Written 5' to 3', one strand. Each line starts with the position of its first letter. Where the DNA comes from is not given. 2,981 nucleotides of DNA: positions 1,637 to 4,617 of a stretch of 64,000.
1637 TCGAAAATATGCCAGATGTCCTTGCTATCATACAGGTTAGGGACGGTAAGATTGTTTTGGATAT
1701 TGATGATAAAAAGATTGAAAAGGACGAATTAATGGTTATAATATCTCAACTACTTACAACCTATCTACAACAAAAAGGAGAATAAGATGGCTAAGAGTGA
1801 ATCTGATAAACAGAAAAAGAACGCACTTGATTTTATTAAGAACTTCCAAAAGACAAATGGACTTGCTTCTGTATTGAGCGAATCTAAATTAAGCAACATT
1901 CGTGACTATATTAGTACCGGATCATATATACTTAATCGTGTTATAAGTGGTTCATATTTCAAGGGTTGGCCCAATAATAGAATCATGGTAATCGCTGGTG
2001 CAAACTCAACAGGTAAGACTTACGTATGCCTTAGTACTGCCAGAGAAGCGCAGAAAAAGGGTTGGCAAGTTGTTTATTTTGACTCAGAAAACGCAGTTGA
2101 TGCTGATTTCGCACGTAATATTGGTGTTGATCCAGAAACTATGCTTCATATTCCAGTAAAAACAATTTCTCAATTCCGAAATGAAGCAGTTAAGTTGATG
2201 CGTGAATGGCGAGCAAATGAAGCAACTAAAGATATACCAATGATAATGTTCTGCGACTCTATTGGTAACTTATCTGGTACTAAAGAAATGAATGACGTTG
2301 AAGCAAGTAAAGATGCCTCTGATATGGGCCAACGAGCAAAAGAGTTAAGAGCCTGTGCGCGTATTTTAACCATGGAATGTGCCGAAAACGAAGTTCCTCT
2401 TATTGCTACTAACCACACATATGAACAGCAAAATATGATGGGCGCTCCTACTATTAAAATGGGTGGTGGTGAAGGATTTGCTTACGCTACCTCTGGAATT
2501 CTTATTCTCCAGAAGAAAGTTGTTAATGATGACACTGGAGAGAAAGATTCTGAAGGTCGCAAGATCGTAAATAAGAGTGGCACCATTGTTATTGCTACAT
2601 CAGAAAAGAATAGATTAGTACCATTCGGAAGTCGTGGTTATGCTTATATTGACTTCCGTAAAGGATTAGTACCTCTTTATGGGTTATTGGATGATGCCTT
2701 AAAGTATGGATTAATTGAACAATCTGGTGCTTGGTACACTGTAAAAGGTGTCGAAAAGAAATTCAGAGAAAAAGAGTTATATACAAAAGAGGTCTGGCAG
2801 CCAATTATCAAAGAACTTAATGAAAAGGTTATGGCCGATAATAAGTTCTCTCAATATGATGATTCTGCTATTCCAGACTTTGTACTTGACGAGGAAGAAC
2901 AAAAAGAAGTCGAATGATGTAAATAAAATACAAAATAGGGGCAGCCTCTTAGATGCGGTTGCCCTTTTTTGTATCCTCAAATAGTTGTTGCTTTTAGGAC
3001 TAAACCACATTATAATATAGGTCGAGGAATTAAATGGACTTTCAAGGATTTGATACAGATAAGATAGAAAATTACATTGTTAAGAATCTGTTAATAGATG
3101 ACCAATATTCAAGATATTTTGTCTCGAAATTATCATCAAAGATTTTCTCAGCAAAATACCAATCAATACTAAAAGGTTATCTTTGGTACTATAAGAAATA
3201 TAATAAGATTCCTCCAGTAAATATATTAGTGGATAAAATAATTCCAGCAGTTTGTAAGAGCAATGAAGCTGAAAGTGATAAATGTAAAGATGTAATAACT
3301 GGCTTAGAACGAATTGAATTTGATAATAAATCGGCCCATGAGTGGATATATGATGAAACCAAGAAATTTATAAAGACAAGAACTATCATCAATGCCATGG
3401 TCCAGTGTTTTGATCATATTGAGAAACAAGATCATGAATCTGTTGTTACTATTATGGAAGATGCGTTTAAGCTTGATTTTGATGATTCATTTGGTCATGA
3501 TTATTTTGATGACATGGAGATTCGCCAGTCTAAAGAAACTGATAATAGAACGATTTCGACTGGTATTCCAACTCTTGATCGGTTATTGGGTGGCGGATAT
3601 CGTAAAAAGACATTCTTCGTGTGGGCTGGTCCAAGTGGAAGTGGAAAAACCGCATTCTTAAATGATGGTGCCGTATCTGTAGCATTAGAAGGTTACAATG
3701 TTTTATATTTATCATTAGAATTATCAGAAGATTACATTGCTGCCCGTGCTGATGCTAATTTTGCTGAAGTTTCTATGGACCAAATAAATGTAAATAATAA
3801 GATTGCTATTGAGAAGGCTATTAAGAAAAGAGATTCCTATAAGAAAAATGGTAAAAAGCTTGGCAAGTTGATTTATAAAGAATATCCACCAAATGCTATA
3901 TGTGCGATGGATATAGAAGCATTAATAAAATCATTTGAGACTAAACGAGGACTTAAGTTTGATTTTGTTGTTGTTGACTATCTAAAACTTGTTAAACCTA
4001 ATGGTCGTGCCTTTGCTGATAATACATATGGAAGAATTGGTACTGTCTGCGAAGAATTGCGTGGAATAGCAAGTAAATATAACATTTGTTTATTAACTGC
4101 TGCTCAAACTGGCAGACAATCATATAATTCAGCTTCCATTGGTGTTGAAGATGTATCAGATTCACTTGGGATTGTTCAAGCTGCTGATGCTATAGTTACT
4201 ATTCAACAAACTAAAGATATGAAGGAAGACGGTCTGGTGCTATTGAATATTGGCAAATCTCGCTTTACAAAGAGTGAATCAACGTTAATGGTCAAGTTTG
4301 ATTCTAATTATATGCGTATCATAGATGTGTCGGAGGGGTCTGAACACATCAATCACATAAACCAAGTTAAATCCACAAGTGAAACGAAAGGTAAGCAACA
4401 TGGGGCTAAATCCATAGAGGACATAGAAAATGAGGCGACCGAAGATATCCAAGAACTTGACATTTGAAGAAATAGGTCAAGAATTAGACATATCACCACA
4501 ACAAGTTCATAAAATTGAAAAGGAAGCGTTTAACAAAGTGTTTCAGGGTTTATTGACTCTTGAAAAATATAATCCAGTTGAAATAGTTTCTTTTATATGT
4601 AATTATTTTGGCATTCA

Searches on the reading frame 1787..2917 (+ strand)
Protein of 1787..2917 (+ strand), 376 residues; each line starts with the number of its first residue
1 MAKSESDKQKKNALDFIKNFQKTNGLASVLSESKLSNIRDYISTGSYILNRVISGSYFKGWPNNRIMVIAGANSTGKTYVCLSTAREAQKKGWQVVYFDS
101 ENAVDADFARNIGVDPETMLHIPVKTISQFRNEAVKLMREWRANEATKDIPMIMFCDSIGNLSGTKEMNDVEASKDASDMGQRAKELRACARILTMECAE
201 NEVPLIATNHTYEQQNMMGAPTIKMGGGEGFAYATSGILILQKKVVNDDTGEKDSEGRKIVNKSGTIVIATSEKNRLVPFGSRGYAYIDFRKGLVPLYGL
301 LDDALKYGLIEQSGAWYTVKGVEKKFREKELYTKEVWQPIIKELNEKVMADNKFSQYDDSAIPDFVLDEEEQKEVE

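Call 52: search_protein_families(library=phrogs, proteins=[window:1787-2917:+], max_evalue=0.001)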
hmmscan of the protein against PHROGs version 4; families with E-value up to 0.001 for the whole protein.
window:1787-2917:+ (376 aa): 4 families
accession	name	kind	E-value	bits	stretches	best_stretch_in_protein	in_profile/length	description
phrog_97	-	other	5.7e-66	224.7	2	4-261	14-266/506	UvsX-like recombinase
phrog_8337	-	DNA, RNA and nucleotide metabolism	2e-39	136.7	1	9-236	15-235/273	DNA repair protein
phrog_19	-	DNA, RNA and nucleotide metabolism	0.00025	21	0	38-103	331-392/621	DnaB-like replicative helicase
phrog_9666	-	unknown function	0.00084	18.6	0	31-79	18-66/779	-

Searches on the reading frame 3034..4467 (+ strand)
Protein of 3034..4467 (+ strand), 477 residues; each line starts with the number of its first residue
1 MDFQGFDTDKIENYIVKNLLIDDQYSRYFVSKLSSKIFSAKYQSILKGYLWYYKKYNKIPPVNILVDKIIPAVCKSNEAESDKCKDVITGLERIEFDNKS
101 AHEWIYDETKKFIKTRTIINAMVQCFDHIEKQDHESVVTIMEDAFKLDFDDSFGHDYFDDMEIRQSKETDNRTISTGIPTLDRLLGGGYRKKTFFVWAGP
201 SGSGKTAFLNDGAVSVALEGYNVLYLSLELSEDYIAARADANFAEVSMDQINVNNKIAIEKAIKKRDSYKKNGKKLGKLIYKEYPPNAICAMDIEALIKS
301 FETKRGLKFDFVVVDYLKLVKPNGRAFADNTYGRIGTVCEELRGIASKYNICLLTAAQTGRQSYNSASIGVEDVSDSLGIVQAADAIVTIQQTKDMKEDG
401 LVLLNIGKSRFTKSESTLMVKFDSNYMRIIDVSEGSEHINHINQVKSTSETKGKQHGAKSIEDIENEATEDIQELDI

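Call 52: search_protein_families(library=phrogs, proteins=[window:3034-4467:+], max_evalue=0.001)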
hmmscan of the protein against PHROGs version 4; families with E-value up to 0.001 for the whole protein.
window:3034-4467:+ (477 aa): 5 families
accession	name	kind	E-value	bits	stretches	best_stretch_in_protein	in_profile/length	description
phrog_19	-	DNA, RNA and nucleotide metabolism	4.2e-89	301.1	1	9-455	161-600/621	DnaB-like replicative helicase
phrog_239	-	DNA, RNA and nucleotide metabolism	3.9e-31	109.8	1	127-450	294-618/801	DNA primase/helicase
phrog_243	-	DNA, RNA and nucleotide metabolism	1.2e-20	74.6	1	167-434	13-270/273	DnaB-like replicative helicase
phrog_97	-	other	1.4e-06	28.8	1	165-227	41-110/506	UvsX-like recombinase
phrog_8337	-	DNA, RNA and nucleotide metabolism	2.3e-05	24.9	1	163-229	38-107/273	DNA repair protein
